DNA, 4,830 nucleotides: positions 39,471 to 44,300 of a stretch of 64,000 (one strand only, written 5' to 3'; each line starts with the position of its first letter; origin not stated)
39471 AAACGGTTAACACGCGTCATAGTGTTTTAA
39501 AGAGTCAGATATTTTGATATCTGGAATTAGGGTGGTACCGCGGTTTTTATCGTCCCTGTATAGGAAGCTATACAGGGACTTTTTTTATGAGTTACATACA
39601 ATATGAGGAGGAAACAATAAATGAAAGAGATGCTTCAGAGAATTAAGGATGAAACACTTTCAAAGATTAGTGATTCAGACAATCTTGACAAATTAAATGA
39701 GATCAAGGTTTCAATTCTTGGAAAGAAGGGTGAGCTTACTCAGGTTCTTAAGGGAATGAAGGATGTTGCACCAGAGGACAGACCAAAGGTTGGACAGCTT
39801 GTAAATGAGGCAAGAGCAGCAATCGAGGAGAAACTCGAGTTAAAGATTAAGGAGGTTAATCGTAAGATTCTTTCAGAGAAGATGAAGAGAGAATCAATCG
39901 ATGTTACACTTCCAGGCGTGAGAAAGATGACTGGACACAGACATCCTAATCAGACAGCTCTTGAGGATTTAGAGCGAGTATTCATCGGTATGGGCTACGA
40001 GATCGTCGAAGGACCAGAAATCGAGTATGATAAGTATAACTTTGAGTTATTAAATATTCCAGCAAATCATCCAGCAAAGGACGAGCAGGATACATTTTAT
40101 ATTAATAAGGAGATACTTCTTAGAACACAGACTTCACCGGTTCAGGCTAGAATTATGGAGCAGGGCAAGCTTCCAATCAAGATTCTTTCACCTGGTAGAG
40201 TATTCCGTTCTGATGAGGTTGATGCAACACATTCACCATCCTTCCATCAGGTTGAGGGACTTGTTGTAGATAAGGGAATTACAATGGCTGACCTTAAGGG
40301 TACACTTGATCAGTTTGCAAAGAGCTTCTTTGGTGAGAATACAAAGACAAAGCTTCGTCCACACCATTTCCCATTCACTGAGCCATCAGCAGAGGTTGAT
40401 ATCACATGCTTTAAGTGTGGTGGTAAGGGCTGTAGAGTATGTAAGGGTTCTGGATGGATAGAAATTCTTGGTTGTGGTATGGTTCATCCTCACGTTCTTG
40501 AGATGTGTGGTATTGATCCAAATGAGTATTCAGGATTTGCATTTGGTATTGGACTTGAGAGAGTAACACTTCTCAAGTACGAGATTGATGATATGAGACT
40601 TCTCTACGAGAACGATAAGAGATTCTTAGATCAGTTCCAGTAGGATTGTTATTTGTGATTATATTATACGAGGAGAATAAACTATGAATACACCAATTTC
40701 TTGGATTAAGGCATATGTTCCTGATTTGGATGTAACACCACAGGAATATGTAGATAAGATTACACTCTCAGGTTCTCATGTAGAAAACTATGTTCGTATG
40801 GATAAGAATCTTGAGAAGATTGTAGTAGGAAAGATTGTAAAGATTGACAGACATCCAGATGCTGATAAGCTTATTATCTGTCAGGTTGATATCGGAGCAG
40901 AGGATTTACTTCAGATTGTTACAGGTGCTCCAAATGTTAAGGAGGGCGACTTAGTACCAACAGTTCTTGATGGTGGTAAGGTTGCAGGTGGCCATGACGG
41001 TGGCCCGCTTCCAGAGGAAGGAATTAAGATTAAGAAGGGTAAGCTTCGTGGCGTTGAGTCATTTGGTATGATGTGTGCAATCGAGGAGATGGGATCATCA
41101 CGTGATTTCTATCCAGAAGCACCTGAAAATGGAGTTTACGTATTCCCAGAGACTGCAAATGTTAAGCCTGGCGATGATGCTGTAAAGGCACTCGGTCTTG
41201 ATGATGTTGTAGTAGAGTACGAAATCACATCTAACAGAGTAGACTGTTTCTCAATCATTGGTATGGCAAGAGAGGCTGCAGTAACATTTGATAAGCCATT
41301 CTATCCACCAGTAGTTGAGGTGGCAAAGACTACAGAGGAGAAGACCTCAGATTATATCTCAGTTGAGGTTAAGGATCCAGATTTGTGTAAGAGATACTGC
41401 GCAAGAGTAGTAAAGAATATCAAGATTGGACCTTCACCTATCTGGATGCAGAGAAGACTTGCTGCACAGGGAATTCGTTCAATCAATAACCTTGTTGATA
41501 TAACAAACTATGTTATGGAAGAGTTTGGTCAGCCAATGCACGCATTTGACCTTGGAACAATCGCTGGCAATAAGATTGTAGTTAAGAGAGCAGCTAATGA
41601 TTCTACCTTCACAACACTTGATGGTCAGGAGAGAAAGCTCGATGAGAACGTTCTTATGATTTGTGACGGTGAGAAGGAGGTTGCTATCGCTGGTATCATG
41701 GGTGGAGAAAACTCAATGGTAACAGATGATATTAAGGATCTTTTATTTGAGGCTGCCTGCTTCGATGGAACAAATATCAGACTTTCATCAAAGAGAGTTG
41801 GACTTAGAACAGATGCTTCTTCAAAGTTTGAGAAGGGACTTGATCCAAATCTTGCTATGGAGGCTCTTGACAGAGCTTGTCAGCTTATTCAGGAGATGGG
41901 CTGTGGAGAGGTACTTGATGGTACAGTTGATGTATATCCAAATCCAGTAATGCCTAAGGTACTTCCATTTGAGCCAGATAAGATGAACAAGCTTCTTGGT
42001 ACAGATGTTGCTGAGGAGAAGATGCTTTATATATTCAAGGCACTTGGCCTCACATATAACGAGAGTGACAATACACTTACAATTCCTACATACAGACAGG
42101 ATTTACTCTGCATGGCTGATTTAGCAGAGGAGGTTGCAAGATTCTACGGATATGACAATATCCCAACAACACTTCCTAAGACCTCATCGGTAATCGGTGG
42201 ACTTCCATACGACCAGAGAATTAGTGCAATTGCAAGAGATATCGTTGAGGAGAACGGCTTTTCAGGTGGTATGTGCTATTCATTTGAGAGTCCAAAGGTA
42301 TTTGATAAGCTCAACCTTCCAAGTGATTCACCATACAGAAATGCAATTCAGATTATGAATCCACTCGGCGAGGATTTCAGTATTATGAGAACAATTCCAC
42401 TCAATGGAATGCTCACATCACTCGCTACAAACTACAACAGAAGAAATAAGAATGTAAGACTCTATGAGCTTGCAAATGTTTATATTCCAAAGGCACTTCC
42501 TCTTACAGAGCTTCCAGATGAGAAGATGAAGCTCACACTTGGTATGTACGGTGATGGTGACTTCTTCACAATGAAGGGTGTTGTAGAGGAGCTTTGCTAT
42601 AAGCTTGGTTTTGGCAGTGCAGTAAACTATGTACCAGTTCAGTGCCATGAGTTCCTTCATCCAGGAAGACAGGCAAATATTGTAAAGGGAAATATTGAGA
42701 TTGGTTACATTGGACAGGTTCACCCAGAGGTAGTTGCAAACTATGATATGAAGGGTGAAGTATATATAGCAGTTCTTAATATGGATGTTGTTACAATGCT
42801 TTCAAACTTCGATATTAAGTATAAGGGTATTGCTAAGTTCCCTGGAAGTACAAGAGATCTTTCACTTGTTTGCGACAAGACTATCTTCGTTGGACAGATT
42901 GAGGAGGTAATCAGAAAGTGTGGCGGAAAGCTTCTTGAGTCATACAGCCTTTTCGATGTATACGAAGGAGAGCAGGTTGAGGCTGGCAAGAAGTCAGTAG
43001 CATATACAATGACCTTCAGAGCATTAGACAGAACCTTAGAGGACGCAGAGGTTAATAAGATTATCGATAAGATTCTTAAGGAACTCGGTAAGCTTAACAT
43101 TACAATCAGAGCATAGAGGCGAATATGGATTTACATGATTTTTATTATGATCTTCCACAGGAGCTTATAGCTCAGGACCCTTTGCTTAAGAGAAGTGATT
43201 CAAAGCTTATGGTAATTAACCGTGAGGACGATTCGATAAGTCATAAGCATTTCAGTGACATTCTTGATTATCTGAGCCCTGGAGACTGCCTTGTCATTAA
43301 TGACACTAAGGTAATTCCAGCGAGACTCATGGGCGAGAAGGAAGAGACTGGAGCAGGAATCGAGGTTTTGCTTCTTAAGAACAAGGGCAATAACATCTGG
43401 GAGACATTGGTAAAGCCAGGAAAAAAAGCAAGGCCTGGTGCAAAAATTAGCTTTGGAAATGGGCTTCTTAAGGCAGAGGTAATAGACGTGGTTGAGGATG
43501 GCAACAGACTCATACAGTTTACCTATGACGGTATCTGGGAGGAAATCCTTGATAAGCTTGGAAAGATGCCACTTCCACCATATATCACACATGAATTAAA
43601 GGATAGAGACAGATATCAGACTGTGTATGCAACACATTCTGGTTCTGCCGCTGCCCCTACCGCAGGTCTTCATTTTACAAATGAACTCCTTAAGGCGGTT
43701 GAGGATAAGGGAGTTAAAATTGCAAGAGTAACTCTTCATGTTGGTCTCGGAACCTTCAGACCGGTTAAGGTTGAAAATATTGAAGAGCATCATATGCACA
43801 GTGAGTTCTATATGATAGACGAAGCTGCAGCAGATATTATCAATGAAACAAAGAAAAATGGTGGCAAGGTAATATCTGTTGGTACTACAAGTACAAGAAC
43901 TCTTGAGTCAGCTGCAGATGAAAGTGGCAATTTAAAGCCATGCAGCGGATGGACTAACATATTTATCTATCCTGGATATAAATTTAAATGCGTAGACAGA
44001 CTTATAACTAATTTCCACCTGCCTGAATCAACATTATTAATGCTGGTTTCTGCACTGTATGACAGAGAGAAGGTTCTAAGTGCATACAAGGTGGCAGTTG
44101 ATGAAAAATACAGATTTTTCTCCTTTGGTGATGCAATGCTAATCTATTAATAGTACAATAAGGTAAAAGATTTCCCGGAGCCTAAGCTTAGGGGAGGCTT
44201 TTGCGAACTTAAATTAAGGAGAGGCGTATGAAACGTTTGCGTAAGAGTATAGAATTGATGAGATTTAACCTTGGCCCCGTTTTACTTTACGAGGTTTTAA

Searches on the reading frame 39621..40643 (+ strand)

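Call 42: search_protein_families(library=pfam, proteins=[window:39621-40643:+], max_evalue=0.00001)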
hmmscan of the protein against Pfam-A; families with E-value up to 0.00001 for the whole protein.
window:39621-40643:+ (340 aa): 2 families
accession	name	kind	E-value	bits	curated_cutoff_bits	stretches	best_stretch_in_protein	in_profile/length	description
PF01409.25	tRNA-synt_2d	-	3.1e-103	344.9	19.8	1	93-339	2-246/246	tRNA synthetases class II core domain (F)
PF02912.23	Phe_tRNA-synt_N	-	6.6e-23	80.9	22.3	1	21-87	2-68/69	Aminoacyl tRNA synthetase class II, N-terminal domain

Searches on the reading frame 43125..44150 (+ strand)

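Call 57: search_protein_families(library=pfam, proteins=[window:43125-44150:+], max_evalue=0.00001)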
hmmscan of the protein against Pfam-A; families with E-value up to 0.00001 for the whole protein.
window:43125-44150:+ (341 aa): 1 family
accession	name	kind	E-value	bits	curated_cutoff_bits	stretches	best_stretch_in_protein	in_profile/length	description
PF02547.20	Queuosine_synth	-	8e-147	489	25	1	4-340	2-322/322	Queuosine biosynthesis protein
